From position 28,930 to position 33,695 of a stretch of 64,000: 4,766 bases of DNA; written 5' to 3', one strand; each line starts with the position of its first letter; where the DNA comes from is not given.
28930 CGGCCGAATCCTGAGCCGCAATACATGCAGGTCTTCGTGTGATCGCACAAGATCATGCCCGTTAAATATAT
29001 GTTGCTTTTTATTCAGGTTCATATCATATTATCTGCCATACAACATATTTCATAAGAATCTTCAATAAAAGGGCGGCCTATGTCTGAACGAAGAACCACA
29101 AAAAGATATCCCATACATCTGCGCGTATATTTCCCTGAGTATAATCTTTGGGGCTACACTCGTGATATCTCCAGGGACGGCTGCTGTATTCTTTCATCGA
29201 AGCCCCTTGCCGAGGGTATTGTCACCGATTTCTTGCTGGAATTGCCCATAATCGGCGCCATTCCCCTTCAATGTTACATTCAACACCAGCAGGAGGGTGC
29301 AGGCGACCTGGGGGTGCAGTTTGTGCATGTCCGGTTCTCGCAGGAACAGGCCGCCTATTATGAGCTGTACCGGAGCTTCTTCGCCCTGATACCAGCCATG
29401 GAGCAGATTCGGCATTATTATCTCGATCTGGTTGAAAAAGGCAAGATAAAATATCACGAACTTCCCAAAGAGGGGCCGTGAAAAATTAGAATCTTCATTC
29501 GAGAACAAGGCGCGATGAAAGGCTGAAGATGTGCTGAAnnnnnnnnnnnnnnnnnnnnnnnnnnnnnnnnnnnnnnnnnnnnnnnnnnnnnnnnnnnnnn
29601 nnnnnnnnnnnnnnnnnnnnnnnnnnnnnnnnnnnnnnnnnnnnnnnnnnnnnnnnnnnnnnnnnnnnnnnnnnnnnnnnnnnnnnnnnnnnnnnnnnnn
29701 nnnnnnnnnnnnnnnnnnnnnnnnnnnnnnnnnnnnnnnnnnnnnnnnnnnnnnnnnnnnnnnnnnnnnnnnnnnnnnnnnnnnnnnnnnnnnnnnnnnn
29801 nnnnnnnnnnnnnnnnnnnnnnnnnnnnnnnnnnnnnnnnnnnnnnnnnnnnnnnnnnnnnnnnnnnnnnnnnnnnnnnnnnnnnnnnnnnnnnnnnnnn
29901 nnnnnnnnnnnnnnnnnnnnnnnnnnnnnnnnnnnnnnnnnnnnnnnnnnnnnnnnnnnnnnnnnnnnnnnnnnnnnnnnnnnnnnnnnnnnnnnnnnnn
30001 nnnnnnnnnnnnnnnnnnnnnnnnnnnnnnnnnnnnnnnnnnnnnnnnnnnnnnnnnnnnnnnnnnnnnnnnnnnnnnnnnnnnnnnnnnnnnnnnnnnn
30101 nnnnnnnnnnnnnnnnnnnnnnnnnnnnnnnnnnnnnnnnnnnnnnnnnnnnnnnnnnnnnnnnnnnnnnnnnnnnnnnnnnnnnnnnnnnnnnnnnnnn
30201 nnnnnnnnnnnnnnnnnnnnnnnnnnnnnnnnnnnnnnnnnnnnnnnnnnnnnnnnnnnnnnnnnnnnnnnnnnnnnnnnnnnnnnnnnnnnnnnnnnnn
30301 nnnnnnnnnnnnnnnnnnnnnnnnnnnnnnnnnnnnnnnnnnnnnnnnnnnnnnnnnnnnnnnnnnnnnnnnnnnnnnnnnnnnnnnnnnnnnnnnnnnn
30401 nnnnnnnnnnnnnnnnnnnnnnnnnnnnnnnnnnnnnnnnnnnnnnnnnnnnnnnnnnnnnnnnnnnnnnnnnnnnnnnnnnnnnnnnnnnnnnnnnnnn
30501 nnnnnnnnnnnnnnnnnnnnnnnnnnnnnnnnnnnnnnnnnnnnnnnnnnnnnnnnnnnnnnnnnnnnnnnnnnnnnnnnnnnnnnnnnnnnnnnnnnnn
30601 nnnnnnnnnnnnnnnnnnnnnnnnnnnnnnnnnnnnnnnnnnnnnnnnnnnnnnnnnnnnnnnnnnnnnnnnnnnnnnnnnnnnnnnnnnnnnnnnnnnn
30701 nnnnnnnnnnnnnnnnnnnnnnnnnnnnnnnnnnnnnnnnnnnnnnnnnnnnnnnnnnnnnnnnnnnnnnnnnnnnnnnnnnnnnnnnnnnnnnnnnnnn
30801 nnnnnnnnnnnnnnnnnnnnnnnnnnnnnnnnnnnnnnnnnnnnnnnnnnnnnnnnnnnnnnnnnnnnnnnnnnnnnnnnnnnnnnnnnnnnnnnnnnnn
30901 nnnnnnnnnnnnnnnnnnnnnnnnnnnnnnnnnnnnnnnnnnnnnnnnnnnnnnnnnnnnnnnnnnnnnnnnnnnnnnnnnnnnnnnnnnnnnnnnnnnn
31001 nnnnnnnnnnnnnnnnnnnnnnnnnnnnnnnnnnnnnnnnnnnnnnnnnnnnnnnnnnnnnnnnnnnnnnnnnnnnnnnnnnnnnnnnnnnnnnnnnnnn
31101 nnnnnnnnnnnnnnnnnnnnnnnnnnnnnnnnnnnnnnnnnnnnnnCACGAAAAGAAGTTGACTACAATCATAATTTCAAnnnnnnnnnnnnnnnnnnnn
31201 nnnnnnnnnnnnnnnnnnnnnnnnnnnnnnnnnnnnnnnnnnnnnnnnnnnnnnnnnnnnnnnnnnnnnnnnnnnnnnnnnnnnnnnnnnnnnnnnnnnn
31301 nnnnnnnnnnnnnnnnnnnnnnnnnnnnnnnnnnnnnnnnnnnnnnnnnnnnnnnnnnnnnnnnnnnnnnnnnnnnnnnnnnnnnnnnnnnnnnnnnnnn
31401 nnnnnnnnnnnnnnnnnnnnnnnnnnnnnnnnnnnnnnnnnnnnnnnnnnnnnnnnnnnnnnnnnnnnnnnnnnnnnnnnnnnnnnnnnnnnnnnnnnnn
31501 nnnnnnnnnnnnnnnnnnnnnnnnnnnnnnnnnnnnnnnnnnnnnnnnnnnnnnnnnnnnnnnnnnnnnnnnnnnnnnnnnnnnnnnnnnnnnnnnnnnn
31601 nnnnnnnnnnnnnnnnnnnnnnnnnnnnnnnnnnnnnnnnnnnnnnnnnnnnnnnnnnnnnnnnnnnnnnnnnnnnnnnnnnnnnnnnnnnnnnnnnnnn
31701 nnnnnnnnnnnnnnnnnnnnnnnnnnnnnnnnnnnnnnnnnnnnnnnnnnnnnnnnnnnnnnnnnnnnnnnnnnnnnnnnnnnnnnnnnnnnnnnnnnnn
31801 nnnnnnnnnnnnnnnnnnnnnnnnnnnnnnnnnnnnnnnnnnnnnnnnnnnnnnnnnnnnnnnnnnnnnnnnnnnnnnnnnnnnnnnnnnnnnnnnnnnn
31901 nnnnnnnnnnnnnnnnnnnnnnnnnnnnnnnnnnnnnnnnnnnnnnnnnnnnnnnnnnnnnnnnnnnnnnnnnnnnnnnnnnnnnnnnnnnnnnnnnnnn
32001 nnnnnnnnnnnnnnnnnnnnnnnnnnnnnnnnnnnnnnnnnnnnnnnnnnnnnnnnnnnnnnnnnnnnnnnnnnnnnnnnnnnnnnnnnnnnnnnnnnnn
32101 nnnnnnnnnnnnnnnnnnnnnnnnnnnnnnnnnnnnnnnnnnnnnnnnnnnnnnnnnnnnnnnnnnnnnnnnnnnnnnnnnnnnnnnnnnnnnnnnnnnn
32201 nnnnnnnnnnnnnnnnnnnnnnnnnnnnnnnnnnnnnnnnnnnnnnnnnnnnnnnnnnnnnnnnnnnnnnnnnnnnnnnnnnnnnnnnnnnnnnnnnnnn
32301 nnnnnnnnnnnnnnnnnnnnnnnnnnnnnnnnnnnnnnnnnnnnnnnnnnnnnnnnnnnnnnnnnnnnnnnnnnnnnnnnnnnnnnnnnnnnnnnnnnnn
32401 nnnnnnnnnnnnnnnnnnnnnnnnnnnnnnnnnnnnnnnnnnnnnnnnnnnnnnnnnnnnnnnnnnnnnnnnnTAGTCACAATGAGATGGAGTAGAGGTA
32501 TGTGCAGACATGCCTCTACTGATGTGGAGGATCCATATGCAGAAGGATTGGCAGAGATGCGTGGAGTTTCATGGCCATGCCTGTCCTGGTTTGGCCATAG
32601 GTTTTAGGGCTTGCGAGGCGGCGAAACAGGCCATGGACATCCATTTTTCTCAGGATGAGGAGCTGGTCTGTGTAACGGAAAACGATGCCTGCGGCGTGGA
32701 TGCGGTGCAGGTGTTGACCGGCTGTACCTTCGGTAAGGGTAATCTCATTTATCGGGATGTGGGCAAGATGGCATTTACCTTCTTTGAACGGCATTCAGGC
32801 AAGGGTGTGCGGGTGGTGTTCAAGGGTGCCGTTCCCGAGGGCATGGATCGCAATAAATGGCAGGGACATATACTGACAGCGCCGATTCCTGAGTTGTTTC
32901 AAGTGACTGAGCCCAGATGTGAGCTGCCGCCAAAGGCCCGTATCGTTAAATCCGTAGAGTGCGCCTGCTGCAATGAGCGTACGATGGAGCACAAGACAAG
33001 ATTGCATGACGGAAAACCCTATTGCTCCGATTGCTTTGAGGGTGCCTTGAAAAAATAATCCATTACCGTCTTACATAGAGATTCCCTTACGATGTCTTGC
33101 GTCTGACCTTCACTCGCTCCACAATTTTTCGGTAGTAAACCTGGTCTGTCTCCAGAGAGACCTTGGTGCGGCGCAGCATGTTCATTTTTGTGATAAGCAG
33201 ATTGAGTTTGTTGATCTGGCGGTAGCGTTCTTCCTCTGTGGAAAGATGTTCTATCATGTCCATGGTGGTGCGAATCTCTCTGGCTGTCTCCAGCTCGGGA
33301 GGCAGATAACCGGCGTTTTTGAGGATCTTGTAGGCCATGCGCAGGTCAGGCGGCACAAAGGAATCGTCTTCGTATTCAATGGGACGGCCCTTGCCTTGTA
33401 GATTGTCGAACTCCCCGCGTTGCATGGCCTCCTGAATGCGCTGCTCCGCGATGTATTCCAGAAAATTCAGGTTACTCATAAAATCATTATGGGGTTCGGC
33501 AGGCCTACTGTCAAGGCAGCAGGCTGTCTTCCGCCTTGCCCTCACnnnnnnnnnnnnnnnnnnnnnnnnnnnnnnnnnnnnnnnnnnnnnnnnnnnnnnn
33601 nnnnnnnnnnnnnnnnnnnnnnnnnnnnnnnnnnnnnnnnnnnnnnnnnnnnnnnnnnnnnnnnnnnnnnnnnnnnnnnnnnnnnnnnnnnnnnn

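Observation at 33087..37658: Stressosome-type RsbR-RsbS-RsbT operon with no sigma-factor partner-switch and a non-canonical output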

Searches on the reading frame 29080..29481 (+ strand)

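Call 55: search_protein_families(library=pfam, proteins=[window:29080-29481:+], max_evalue=0.0001)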
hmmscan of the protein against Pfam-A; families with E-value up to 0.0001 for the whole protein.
window:29080-29481:+ (133 aa): 1 family
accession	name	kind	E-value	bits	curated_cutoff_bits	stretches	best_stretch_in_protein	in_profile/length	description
PF07238.19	PilZ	-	1.7e-08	35.1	22.5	1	3-90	1-94/102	PilZ domain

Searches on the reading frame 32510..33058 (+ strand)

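Call 3: search_protein_families(library=pfam, proteins=[window:32510-33058:+], max_evalue=0.01)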
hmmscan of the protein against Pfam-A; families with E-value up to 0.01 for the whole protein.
window:32510-33058:+ (182 aa): 2 families
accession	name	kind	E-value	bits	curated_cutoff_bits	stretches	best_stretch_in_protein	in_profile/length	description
PF02663.19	FmdE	-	7.5e-39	133.3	22.9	1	20-108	1-91/133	FmdE, Molybdenum formylmethanofuran dehydrogenase operon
PF01258.23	zf-dskA_traR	-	7.7e-05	23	24.9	1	148-178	5-33/36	Prokaryotic dksA/traR C4-type zinc finger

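Call 4: search_protein_families(library=ncbifam, proteins=[window:32510-33058:+], max_evalue=0.01)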
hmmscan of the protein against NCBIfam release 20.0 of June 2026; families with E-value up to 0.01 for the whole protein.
window:32510-33058:+ (182 aa): 0 families

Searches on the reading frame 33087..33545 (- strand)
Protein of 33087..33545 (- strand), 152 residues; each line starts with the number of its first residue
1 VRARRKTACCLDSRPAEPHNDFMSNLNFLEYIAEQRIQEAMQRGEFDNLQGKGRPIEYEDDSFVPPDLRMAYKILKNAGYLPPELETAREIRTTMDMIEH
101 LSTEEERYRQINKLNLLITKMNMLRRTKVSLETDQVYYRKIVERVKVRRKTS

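Call 3: search_protein_families(library=pfam, proteins=[window:33087-33545:-], max_evalue=0.01)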
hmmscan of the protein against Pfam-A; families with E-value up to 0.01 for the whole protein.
window:33087-33545:- (152 aa): 1 family
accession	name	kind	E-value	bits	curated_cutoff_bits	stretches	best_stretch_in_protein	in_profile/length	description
PF09350.15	DJC28_CD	-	5.3e-27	94.2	27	1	32-98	1-69/70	DnaJ homologue, subfamily C, member 28, conserved domain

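Call 4: search_protein_families(library=ncbifam, proteins=[window:33087-33545:-], max_evalue=0.01)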
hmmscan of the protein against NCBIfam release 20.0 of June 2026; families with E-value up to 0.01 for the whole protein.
window:33087-33545:- (152 aa): 1 family
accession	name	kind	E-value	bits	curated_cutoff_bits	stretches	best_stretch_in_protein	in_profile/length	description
NF007572.0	PRK10203.1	equivalog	5.8e-29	100.9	155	1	28-141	3-115/122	hypothetical protein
